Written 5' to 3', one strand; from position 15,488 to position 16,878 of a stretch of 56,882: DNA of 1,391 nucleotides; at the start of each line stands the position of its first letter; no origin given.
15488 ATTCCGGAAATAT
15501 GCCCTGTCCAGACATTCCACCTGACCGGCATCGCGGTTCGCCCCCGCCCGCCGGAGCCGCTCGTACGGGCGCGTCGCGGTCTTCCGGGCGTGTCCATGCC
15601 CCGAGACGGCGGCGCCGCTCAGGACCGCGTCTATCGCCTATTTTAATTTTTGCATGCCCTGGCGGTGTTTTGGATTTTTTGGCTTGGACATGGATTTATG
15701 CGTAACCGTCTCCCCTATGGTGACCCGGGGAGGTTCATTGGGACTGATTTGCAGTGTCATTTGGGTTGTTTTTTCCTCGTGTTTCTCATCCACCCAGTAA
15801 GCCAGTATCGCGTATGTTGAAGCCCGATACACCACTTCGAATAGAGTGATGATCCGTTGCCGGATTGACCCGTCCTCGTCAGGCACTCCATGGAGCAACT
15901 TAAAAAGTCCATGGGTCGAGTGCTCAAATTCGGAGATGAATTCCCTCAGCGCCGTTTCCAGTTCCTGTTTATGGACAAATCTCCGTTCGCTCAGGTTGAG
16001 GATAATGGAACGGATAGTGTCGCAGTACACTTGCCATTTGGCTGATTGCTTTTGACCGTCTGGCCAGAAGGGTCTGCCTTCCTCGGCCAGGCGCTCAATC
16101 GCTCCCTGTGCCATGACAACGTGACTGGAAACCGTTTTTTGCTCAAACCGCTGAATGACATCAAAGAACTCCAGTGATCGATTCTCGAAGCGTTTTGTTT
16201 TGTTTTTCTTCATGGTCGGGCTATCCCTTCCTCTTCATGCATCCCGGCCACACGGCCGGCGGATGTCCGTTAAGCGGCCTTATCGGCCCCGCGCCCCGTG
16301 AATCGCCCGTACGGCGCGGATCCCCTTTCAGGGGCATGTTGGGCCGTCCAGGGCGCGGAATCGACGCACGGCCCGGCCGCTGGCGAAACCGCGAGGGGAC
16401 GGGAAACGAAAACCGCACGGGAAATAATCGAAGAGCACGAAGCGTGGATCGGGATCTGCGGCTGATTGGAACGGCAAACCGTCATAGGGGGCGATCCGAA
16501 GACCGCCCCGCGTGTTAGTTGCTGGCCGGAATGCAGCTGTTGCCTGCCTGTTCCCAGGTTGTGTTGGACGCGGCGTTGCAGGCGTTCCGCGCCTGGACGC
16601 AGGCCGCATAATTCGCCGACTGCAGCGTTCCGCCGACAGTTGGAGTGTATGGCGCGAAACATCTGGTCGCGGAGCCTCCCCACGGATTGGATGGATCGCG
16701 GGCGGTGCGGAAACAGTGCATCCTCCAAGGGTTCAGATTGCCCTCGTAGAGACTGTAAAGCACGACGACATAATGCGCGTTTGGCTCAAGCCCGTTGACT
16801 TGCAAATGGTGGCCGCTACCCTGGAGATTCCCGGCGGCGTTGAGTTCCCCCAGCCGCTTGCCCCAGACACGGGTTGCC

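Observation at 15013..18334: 3.3-kb block of five same-strand orphan ORFs between a dadA-like and a tauD-like gene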

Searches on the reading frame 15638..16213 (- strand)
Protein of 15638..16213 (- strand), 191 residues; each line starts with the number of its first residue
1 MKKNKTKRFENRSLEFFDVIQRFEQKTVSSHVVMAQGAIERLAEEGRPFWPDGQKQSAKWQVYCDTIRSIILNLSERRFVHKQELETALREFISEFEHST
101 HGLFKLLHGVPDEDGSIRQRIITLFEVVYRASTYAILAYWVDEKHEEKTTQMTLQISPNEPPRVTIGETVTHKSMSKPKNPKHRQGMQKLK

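Call 3: search_protein_families(library=pfam, proteins=[window:15638-16213:-], max_evalue=1)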
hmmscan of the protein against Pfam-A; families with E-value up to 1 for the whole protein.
window:15638-16213:- (191 aa): 1 family
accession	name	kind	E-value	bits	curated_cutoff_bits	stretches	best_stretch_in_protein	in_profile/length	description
PF01820.27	Dala_Dala_lig_N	-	0.18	12.8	34.6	1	79-129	69-118/121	D-ala D-ala ligase N-terminus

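Call 4: search_protein_families(library=ncbifam, proteins=[window:15638-16213:-], max_evalue=1)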
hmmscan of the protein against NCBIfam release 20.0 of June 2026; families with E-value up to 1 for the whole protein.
window:15638-16213:- (191 aa): 1 family
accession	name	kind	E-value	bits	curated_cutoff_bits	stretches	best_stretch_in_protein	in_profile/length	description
TIGR02790.1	nickel_nikC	equivalog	0.28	10.7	358.45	1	58-85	134-161/258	nickel ABC transporter permease subunit NikC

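Call 6: search_protein_families(library=padloc, proteins=[window:15638-16213:-], max_evalue=1)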
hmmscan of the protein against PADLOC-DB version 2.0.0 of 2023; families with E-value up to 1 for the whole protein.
window:15638-16213:- (191 aa): 1 family
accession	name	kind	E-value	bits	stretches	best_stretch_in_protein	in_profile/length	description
PDLC00473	JetB1|JetB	-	0.014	12.8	1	109-152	178-221/230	DUF4194 domain; MukE-like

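Call 7: search_protein_families(library=phrogs, proteins=[window:15638-16213:-], max_evalue=1)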
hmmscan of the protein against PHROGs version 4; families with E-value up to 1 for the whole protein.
window:15638-16213:- (191 aa): 0 families

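Call 48: search_protein_families(library=pfam, alignment_id=A1, max_evalue=0.01)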
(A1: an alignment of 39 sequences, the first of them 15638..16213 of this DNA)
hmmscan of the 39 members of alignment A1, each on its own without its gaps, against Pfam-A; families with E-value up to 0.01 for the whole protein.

A. member 1, window:15638-16213:- (191 aa): 0 families

B. families by the number of members that match (of 39 scanned): 5 families
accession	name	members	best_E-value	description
PF09302.16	XLF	1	0.0013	XLF N-terminal domain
PF00789.26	UBX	1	0.0032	UBX domain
PF04646.18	DUF604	1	0.0043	Protein of unknown function, DUF604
PF01155.25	HypA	1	0.0055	Hydrogenase/urease nickel incorporation, metallochaperone, hypA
PF01814.28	Hemerythrin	1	0.0091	Hemerythrin HHE cation binding domain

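Call 50: search_solved_structures(query=A1, max_evalue=1, show_alignments=2)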
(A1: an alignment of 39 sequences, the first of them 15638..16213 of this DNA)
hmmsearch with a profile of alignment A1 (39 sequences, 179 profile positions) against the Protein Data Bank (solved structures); distinct sequences matched with E-value up to 1: 13.
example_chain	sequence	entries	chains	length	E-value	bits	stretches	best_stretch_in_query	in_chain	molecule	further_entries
2de0_X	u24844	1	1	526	0.035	17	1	26-130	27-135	Alpha-(1,6)-fucosyltransferase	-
6x5h_A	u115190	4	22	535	0.059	16.2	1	26-130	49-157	Alpha-(1,6)-fucosyltransferase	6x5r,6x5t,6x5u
5myj_AT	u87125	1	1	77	0.072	16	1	3-53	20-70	30S ribosomal protein S20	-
9l62_A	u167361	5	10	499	0.18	14.6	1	51-130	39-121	Alpha-(1,6)-fucosyltransferase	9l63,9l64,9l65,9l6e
6vlf_A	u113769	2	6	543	0.23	14.3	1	26-130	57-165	Alpha-(1,6)-fucosyltransferase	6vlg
6vld_A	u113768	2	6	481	0.25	14.2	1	53-130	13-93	Alpha-(1,6)-fucosyltransferase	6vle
6tkv_B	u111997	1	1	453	0.32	13.8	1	53-130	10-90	Alpha-(1,6)-fucosyltransferase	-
6tkv_A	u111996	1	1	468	0.32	13.8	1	53-130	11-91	Alpha-(1,6)-fucosyltransferase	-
6x5s_A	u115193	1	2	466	0.33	13.8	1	53-130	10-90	Alpha-(1,6)-fucosyltransferase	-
6ewv_A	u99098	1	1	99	0.73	12.7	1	50-75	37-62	NRPS Kj12C-NDD, NRPS Kj12B-CDD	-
9eb3_A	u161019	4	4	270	0.84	12.5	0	22-47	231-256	MHC Rfp-Y class I alpha chain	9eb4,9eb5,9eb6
3p73_A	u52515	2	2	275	0.89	12.4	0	22-47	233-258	MHC Rfp-Y class I alpha chain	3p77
9eb2_A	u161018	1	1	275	0.9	12.4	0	22-47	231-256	MHC Rfp-Y class I alpha chain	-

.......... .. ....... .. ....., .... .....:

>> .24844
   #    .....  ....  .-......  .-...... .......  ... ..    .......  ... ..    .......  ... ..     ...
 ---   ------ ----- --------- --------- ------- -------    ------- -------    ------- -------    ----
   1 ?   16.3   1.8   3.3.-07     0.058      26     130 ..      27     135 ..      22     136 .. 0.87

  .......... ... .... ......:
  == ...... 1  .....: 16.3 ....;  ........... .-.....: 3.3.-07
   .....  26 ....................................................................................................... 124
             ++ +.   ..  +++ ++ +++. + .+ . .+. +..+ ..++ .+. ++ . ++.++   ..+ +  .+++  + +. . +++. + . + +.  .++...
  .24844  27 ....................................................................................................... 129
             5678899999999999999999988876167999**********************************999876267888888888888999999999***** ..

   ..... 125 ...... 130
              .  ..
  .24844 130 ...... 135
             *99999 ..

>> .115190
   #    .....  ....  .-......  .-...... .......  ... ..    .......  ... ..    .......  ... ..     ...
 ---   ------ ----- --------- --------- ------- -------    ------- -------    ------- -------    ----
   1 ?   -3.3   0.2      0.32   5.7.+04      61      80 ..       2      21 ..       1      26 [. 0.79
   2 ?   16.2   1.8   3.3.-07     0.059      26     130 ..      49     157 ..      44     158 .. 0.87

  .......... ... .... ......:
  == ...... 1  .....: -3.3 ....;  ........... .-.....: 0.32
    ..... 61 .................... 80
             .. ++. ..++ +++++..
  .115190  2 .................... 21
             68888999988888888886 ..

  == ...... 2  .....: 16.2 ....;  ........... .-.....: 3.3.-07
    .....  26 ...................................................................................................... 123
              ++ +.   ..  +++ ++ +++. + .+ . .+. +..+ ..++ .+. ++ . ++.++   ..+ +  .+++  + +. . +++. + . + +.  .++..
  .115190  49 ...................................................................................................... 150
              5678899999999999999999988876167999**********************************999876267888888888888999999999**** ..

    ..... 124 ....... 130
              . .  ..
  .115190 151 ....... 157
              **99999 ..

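Call 57: find_related_loci(query=A3, collection=metagenome_contigs, flank=5000)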
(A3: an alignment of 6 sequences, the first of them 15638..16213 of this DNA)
Query A3 (191 aa) in metagenome_contigs; peptide patterns used: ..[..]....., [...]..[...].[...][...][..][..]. (x = any residue, [..] = any of these).
600 stretches matched a pattern (row limit reached: there are more); 3 encode a relative of the query (tblastn E <= 1e-3); 3 distinct loci.
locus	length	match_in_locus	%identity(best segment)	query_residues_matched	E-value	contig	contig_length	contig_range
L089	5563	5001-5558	56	1-183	3e-68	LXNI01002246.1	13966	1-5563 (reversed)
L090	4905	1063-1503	34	8-154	2e-25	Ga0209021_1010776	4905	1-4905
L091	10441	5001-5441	34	8-154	2e-25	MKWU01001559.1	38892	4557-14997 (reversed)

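Call 58: find_related_loci(query=A3, collection=viral_contigs, flank=5000)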
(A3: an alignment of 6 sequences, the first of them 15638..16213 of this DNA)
Query A3 (191 aa) in viral_contigs; peptide patterns used: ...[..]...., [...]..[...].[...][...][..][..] (x = any residue, [..] = any of these).
164 stretches matched a pattern, but none encodes a relative of the query by tblastn (E <= 1e-3).

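Call 63: search_protein_families(library=pfam, proteins=[L091:3189-4178:+, L091:2445-3713:-, L091:7565-8647:-, L091:6871-7620:-, L091:6552-7121:-, L091:5319-5849:-, L091:8520-9128:-, L091:20-955:+, L091:1945-2802:+, L091:9799-10383:+], max_evalue=0.001)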
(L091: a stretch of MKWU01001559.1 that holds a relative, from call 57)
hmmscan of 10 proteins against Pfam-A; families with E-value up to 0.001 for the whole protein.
L091:3189-4178:+ (329 aa): 2 families
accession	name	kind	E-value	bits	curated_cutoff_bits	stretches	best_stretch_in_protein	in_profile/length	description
PF08401.16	ArdcN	-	7.5e-20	71.8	22.6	1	2-95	39-123/123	N-terminal domain of anti-restriction factor ArdC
PF18818.7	MPTase-PolyVal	-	7.3e-19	68.5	27.5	1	118-183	2-66/126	Zincin-like metallopeptidase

L091:2445-3713:- (422 aa): 0 families

L091:7565-8647:- (360 aa): 3 families
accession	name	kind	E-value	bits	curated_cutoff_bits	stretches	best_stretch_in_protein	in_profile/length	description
PF13175.12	AAA_15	-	9.7e-21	75.2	32.1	2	240-312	293-374/374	AAA ATPase domain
PF13304.12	AAA_21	-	2.4e-18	67.7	27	2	236-308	226-299/304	AAA domain, putative AbiEii toxin, Type IV TA system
PF02463.25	SMC_N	-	1.1e-06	28.7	40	0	5-55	2-54/220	RecF/RecN/SMC N terminal domain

L091:6871-7620:- (249 aa): 1 family
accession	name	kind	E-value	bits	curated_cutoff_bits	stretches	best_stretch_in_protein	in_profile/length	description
PF11536.14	DUF3226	-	1.2e-54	185.7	27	1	28-233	3-207/208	Protein of unknown function (DUF3226)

L091:6552-7121:- (189 aa): 0 families

L091:5319-5849:- (176 aa): 0 families

L091:8520-9128:- (202 aa): 0 families

L091:20-955:+ (311 aa): 0 families

L091:1945-2802:+ (285 aa): 1 family
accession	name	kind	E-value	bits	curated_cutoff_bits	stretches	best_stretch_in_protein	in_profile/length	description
PF16793.10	RepB_primase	-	1.6e-23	83.9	24.3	1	31-174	6-148/186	RepB DNA-primase N-terminal domain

L091:9799-10383:+ (194 aa): 0 families

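Call 66: predict_structure(alignment_id=A1)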
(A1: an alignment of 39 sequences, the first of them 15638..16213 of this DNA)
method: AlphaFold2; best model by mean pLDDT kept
length: 191 residues; sequences in the alignment: 39
mean_pLDDT: 94.5   pTM: 0.85
mean pLDDT of the five models: 94.5, 93.7, 93.4, 92.4, 92.1
residues with pLDDT >= 90: 165; 70-90: 21; 50-70: 5; < 50: 0
segments of 3 or more residues with pLDDT < 50: none
pLDDT, mean of each block of 10 residues (from residue 1): 75 87 96 98 95 95 98 98 98 98 96 93 96 98 96 95 95 96 93 76
secondary structure, 60 per line:
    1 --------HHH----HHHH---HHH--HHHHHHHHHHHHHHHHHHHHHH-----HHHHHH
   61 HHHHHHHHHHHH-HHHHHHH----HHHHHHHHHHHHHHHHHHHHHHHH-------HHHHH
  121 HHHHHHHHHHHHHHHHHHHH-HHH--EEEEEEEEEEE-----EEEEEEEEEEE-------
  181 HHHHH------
elements in order: H16-19 H28-49 H55-72 H74-80 H85-108 H116-140 E147-157 E163-173 H181-185
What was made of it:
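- Closest known: Four-helix-bundle proteins of the Avd / 23S rRNA intervening-sequence type. Different: ORF4 has an extra helix and a C-terminal beta hairpin (call 66).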

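Call 69: fold_search(model_id=the predicted structure, library=pdb)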
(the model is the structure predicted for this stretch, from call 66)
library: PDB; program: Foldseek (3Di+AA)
matches with E <= 10: 432; with E <= 0.001: 0
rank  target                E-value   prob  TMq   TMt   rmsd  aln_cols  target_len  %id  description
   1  2gsc_A                6.5e-02  0.92  0.30  0.45   6.6       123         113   16  Crystal Structure of the Conserved Hypothetical Cytosolic Protein Xcc0516 from Xanthomonas campestris (released 2006-10-03)
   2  9div_G                2.8e-01  0.41  0.23  0.31   9.7       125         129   16  The crystal structure of de novo designed ChuA binding protein C8 (released 2025-05-21)
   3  6r2g_A                3.1e-01  0.47  0.23  0.28  15.2       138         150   14  Crystal structure of a single-chain protein mimetic of the gp41 NHR trimer in complex with the synthetic CHR peptide C (released 2019-07-10)
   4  1x8z_C                4.8e-01  0.95  0.40  0.48   4.5       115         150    7  Crystal structure of a pectin methylesterase inhibitor from Arabidopsis thaliana (released 2004-12-28)
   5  5koa_A                4.8e-01  0.20  0.21  0.17  19.3       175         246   13  Structure of Escherichia coli ZapD bound to the C-terminal tail of FtsZ (released 2017-01-25)
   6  2oez_A                4.8e-01  0.18  0.23  0.19  18.4       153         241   14  Protein of Unknown Function (DUF1342) from Vibrio parahaemolyticus (released 2007-01-30)
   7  9clb_F                5.6e-01  0.25  0.20  0.29  17.3       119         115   12  Crystal structure of Bak bound to the inhibitory aBAK (released 2025-07-16)
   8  8bw8_F                5.9e-01  0.16  0.21  0.16  14.7       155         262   15  Crystal structure of the dCNK-SAM-CRIC-PDZ/dHYP-SAM complex (released 2024-02-21)
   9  2yfb_A                6.6e-01  0.47  0.28  0.23   7.0       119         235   16  X-ray structure of McpS ligand binding domain in complex with succinate (released 2012-04-18)
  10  6e6t_A                6.6e-01  0.28  0.26  0.20   6.2       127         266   16  Dieckmann cyclase, NcmC, bound to cerulenin (released 2019-07-31)
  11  1x90_A                6.9e-01  0.75  0.34  0.42   5.8       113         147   10  Crystal structure of mutant form B of a pectin methylesterase inhibitor from Arabidopsis (released 2004-12-28)
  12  2oku_B                7.7e-01  0.69  0.32  0.48   8.2       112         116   16  The crystal structure of the acyl-CoA dehydrogenase family protein from Porphyromonas gingivalis (released 2007-02-20)
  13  1vcs_MODEL_1_A        7.7e-01  0.57  0.31  0.47   5.6        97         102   12  Solution Structure of RSGI RUH-009, an N-Terminal Domain of Vti1a [Mus musculus] (released 2005-05-03)
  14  1x8z_A                7.7e-01  0.44  0.30  0.35   6.4       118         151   11  Crystal structure of a pectin methylesterase inhibitor from Arabidopsis thaliana (released 2004-12-28)
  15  4r61                  7.7e-01  0.20  0.21  0.28  13.3       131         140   16  Crystal structure of a rationally designed single-chain protein mimicking a trimeric gp41 N-terminal heptad-repeat regio (released 2014-12-10)
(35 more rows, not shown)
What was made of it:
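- Closest known: Four-helix-bundle proteins of the Avd / 23S rRNA intervening-sequence type. Same: They share an up-down helical bundle (call 69).
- Closest known: Four-helix-bundle proteins of the Avd / 23S rRNA intervening-sequence type. Different: E-values are 0.065-1.6 and query-normalised TM-scores are 0.27-0.37 (call 69).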

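Call 73: fold_search(model_id=the predicted structure, library=viral)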
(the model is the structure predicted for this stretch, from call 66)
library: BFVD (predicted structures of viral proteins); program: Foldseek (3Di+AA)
matches with E <= 10: 495; with E <= 0.001: 0
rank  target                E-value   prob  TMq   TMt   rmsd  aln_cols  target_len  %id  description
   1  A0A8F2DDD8            4.6e-02  0.98  0.31  0.47   6.2       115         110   16  (no name in the UniProt tables at hand)
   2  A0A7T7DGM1            8.6e-02  0.77  0.26  0.23   9.7       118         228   17  (no name in the UniProt tables at hand)
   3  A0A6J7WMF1            1.0e-01  1.00  0.41  0.28   4.1       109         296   14  Uncharacterized protein [uncultured Caudovirales phage]
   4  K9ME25                1.0e-01  0.96  0.36  0.41   7.5       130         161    9  (no name in the UniProt tables at hand)
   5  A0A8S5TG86            1.5e-01  0.96  0.37  0.33   5.7       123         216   15  Uncharacterized protein (Fragment) [Phage sp. ctL4h4]
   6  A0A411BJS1            1.5e-01  0.95  0.36  0.31   6.3       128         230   12  (no name in the UniProt tables at hand)
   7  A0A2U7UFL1            1.6e-01  0.90  0.36  0.31  12.9       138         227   13  Uncharacterized protein [Pandoravirus macleodensis]
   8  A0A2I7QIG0            1.9e-01  0.94  0.37  0.51   5.8       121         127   13  (no name in the UniProt tables at hand)
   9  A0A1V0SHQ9            2.1e-01  0.20  0.18  0.17  18.9       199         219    8  Uncharacterized protein [Klosneuvirus KNV1]
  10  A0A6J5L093            2.5e-01  0.96  0.40  0.48   4.5       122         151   10  Uncharacterized protein [uncultured Caudovirales phage]
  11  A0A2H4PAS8            2.5e-01  0.87  0.33  0.45   6.3       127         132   12  (no name in the UniProt tables at hand)
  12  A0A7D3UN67            2.6e-01  0.66  0.30  0.35   6.7       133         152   10  (no name in the UniProt tables at hand)
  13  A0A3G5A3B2            2.9e-01  0.96  0.40  0.51   4.6       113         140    7  Uncharacterized protein [Harvfovirus sp.]
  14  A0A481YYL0            2.9e-01  0.13  0.17  0.14  19.7       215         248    7  Uncharacterized protein [Mimivirus LCMiAC01]
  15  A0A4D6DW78            3.2e-01  0.93  0.39  0.24   5.4       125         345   17  Zn-ribbon domain containing protein [Edwardsiella phage pEt-SU]
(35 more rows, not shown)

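Call 79: search_protein_families(library=pfam, proteins=[L072:9277-9822:-, L064:9280-9885:+, L066:2481-2939:-, L072:11380-11775:+, L073:17818-19317:+, L072:13259-13681:-], max_evalue=0.1)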
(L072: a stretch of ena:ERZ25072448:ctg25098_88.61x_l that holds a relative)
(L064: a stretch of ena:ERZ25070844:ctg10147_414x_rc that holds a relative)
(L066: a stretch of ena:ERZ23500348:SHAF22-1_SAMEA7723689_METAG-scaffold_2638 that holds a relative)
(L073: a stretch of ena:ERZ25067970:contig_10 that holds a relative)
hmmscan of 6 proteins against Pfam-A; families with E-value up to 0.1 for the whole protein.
L072:9277-9822:- (181 aa): 0 families

L064:9280-9885:+ (201 aa): 0 families

L066:2481-2939:- (152 aa): 0 families

L072:11380-11775:+ (131 aa): 0 families

L073:17818-19317:+ (499 aa): 0 families

L072:13259-13681:- (140 aa): 3 families
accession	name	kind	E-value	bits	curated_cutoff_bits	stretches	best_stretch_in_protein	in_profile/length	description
PF12728.13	HTH_17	-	0.0002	22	27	1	68-111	3-44/51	Helix-turn-helix domain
PF13411.12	MerR_1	-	0.01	16.4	21.6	1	68-94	2-28/69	MerR HTH family regulatory protein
PF00376.29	MerR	-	0.042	14.1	28.2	1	68-94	1-27/38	MerR family regulatory protein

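Call 87: search_protein_families(library=ncbifam, alignment_id=A1, max_evalue=0.01)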
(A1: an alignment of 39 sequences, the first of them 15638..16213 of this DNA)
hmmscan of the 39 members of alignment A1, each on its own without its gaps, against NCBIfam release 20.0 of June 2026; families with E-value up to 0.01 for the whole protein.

A. member 1, window:15638-16213:- (191 aa): 0 families

B. families by the number of members that match (of 39 scanned): 0 families

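Call 88: search_protein_families(library=padloc, alignment_id=A1, max_evalue=0.01)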
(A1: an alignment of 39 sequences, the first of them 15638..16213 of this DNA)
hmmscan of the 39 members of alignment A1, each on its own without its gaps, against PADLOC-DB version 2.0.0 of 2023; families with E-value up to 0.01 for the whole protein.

A. member 1, window:15638-16213:- (191 aa): 0 families

B. families by the number of members that match (of 39 scanned): 2 families
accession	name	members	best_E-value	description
PDLC04007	PD-Lambda-5_A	1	0.005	-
PDLC00523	JetD1|JetD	1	0.0093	DUF2220; DUF3322; DUF2399 domain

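Call 90: search_dna_similar(query=window:15638-16213:-, collection=plasmids, mode=protein, max_evalue=0.001, max_rows=30)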
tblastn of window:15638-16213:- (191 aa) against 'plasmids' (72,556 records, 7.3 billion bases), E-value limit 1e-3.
No match.

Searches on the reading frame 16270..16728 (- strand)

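Call 3: search_protein_families(library=pfam, proteins=[window:16270-16728:-], max_evalue=1)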
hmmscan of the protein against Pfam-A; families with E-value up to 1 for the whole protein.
window:16270-16728:- (152 aa): 0 families

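Call 79: search_protein_families(library=pfam, proteins=[L072:9277-9822:-, L064:9280-9885:+, L066:2481-2939:-, L072:11380-11775:+, L073:17818-19317:+, L072:13259-13681:-], max_evalue=0.1)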
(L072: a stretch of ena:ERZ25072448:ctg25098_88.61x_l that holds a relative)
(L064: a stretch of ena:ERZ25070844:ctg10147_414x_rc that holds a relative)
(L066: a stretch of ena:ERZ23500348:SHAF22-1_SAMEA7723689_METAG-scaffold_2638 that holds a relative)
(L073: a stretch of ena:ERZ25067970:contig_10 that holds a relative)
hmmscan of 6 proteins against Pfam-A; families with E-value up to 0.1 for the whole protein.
L072:9277-9822:- (181 aa): 0 families

L064:9280-9885:+ (201 aa): 0 families

L066:2481-2939:- (152 aa): 0 families

L072:11380-11775:+ (131 aa): 0 families

L073:17818-19317:+ (499 aa): 0 families

L072:13259-13681:- (140 aa): 3 families
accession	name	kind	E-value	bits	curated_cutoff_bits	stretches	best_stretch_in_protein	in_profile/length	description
PF12728.13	HTH_17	-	0.0002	22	27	1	68-111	3-44/51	Helix-turn-helix domain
PF13411.12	MerR_1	-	0.01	16.4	21.6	1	68-94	2-28/69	MerR HTH family regulatory protein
PF00376.29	MerR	-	0.042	14.1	28.2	1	68-94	1-27/38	MerR family regulatory protein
